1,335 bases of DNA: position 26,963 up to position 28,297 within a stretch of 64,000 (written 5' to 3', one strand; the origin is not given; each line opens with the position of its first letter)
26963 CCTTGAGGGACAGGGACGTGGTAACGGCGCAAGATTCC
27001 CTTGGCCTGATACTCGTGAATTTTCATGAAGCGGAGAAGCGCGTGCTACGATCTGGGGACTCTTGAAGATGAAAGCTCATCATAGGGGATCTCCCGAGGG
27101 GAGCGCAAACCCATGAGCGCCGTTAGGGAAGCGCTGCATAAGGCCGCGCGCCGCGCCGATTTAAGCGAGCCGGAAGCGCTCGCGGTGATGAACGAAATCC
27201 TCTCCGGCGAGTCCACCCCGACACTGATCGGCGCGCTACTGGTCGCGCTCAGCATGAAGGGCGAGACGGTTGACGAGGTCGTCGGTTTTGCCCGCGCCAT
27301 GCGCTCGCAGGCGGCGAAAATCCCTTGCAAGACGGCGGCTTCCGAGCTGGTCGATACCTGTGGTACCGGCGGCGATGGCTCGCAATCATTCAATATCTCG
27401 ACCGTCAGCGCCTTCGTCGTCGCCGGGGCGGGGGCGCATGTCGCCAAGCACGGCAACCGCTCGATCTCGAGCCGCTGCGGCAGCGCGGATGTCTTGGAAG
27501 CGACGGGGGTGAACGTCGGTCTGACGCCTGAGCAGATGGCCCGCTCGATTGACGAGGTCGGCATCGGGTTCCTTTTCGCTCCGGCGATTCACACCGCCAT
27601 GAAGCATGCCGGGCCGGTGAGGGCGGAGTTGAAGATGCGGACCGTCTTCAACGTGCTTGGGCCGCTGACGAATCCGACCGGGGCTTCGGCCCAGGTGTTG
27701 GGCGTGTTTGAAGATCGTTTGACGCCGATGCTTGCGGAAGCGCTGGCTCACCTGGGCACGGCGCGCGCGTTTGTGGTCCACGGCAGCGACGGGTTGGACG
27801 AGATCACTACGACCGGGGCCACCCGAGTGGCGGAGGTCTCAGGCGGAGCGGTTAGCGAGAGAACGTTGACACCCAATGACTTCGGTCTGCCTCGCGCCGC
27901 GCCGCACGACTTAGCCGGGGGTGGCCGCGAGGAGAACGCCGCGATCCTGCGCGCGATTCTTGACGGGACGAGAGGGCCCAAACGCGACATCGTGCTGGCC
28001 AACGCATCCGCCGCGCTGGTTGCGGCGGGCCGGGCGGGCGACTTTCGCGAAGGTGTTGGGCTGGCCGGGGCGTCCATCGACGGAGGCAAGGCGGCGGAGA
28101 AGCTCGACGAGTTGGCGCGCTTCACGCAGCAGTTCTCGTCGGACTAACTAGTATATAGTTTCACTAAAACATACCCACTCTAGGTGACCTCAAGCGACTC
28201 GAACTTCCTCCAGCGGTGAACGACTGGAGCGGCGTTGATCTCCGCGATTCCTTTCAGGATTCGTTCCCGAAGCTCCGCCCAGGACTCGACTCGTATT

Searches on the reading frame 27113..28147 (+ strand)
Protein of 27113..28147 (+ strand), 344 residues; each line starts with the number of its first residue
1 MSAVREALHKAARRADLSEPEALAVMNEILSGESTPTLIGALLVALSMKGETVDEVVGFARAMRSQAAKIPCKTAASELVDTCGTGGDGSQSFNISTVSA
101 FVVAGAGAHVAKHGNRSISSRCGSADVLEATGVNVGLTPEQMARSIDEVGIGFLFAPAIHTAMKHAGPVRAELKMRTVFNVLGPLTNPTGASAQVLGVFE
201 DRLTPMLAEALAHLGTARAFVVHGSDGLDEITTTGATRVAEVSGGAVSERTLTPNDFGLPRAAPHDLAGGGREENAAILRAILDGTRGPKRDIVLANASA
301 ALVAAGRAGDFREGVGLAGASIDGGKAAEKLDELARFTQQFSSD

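Call 55: find_encoding_contigs(protein=window:27113-28147:+, flank=10000, max_places=6)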
Protein window:27113-28147:+ (344 aa): 3 contigs read that carry it; 3 places shown.
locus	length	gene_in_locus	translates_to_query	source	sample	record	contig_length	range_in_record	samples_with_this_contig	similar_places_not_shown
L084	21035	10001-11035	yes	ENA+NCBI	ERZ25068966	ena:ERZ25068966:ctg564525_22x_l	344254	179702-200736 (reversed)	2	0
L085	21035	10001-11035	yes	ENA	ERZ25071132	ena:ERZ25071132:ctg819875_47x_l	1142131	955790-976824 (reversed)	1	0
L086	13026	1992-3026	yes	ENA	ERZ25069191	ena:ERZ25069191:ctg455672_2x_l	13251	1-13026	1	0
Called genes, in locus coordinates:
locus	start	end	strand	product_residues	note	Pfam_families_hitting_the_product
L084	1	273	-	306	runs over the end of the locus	PF04909:Amidohydro_2 (weak)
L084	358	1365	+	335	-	PF01118:Semialdhyde_dh, PF22698:Semialdhyde_dhC_1, PF02774:Semialdhyde_dhC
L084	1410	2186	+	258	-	PF00696:AA_kinase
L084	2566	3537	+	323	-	-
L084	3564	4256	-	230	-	PF01066:CDP-OH_P_transf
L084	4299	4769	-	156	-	PF03449:GreA_GreB_N, PF01272:GreA_GreB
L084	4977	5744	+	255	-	PF13489:Methyltransf_23, PF08241:Methyltransf_11, PF08242:Methyltransf_12, PF13649:Methyltransf_25, PF13847:Methyltransf_31 (weak)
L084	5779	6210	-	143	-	-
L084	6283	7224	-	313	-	PF02585:PIG-L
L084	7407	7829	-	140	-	PF00334:NDK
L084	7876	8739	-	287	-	PF02629:CoA_binding, PF13607:Succ_CoA_lig, PF00549:Ligase_CoA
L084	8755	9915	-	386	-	PF01071:GARS_A (faint), PF08442:ATP-grasp_2, PF13549:ATP-grasp_5, PF24948:Citrate_synth_N, PF00549:Ligase_CoA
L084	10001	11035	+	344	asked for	PF02885:Glycos_trans_3N, PF00591:Glycos_transf_3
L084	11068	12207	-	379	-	PF13384:HTH_23 (weak), PF13565:HTH_32, PF13358:DDE_3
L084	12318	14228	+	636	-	PF00271:Helicase_C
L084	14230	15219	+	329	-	-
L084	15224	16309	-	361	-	PF13384:HTH_23, PF13518:HTH_28, PF13551:HTH_29, PF13565:HTH_32, PF13358:DDE_3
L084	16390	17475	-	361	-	PF00292:PAX (faint), PF13384:HTH_23, PF13518:HTH_28, PF13551:HTH_29, PF13565:HTH_32, PF13358:DDE_3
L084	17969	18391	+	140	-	PF09369:MZB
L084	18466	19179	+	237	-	PF13091:PLDc_2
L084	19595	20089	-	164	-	PF00239:Resolvase, PF08281:Sigma70_r4_2 (faint)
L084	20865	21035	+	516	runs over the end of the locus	PF01370:Epimerase (faint), PF04321:RmlD_sub_bind (faint), PF07993:NAD_binding_4, PF03015:Sterile (weak)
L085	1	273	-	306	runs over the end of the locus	PF04909:Amidohydro_2 (weak)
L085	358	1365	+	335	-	PF01118:Semialdhyde_dh, PF22698:Semialdhyde_dhC_1, PF02774:Semialdhyde_dhC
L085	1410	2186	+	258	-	PF00696:AA_kinase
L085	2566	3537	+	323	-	-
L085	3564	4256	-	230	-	PF01066:CDP-OH_P_transf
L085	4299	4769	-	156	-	PF03449:GreA_GreB_N, PF01272:GreA_GreB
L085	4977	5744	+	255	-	PF13489:Methyltransf_23, PF08241:Methyltransf_11, PF08242:Methyltransf_12, PF13649:Methyltransf_25, PF13847:Methyltransf_31 (weak)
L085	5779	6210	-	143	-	-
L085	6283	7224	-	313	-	PF02585:PIG-L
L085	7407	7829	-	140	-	PF00334:NDK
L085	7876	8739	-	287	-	PF02629:CoA_binding, PF13607:Succ_CoA_lig, PF00549:Ligase_CoA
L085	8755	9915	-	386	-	PF01071:GARS_A (faint), PF08442:ATP-grasp_2, PF13549:ATP-grasp_5, PF24948:Citrate_synth_N, PF00549:Ligase_CoA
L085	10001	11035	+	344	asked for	PF02885:Glycos_trans_3N, PF00591:Glycos_transf_3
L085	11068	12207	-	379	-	PF13384:HTH_23 (weak), PF13565:HTH_32, PF13358:DDE_3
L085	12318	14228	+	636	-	PF00271:Helicase_C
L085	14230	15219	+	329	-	-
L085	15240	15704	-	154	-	PF13358:DDE_3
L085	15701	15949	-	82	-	-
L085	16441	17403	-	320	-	PF00292:PAX (weak), PF13384:HTH_23, PF13518:HTH_28, PF13551:HTH_29, PF13565:HTH_32, PF13358:DDE_3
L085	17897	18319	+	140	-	PF09369:MZB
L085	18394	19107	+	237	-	PF13091:PLDc_2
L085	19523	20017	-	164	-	PF00239:Resolvase, PF08281:Sigma70_r4_2 (faint)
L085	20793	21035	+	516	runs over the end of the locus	PF01370:Epimerase (faint), PF04321:RmlD_sub_bind (faint), PF07993:NAD_binding_4, PF03015:Sterile (weak)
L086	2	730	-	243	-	?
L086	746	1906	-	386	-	PF01071:GARS_A (faint), PF08442:ATP-grasp_2, PF13549:ATP-grasp_5, PF24948:Citrate_synth_N, PF00549:Ligase_CoA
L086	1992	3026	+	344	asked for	PF02885:Glycos_trans_3N, PF00591:Glycos_transf_3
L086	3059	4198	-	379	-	PF13384:HTH_23 (weak), PF13565:HTH_32, PF13358:DDE_3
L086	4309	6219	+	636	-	PF00271:Helicase_C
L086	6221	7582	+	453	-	-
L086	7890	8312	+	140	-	PF09369:MZB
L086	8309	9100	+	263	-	PF13091:PLDc_2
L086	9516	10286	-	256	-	PF00239:Resolvase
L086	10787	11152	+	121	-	PF07993:NAD_binding_4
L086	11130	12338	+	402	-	PF07993:NAD_binding_4, PF03015:Sterile (weak)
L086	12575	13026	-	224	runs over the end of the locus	?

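Call 66: find_related_loci(query=window:27113-28147:+, collection=metagenome_contigs, flank=8000)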
Query window:27113-28147:+ (344 aa) in metagenome_contigs; peptide patterns used: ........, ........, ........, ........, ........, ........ (x = any residue, [..] = any of these).
600 stretches matched a pattern (row limit reached: there are more); 548 encode a relative of the query (tblastn E <= 1e-3); the best 80 are kept; 80 distinct loci.
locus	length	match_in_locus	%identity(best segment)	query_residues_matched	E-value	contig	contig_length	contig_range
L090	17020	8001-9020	75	4-343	7e-155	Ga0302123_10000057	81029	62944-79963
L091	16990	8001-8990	65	8-337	5e-123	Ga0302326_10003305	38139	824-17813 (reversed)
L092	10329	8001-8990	63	8-337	1e-120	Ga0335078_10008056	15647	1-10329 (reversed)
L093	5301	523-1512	61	8-337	5e-121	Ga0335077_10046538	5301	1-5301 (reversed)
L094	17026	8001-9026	60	2-340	1e-120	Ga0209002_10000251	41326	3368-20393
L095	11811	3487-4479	61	8-338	8e-120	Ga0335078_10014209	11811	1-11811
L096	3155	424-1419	63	8-339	2e-123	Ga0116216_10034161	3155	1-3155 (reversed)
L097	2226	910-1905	64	8-339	4e-126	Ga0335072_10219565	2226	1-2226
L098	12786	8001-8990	60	8-337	3e-119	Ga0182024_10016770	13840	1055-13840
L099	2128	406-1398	62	8-338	3e-126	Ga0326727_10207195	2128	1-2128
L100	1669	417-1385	62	16-338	5e-127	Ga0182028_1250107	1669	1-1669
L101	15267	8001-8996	60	8-339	5e-117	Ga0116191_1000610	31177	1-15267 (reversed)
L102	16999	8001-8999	58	8-339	2e-116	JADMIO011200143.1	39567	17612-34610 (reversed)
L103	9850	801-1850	57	1-340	2e-116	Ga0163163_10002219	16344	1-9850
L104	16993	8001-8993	61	8-338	2e-116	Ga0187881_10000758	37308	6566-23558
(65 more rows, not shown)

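Call 69: search_protein_families(library=pfam, proteins=[L086:9516-10286:-], max_evalue=0.0001)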
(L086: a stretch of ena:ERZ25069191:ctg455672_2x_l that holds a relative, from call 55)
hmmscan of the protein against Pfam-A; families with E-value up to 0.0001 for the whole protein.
L086:9516-10286:- (256 aa): 2 families
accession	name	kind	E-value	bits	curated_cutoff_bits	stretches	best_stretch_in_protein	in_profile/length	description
PF00239.26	Resolvase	-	1.9e-25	90.1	23.3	1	63-187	23-144/145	Resolvase, N terminal domain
PF08281.18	Sigma70_r4_2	-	4.6e-05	23.4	25.7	0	200-230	17-47/54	Sigma-70, region 4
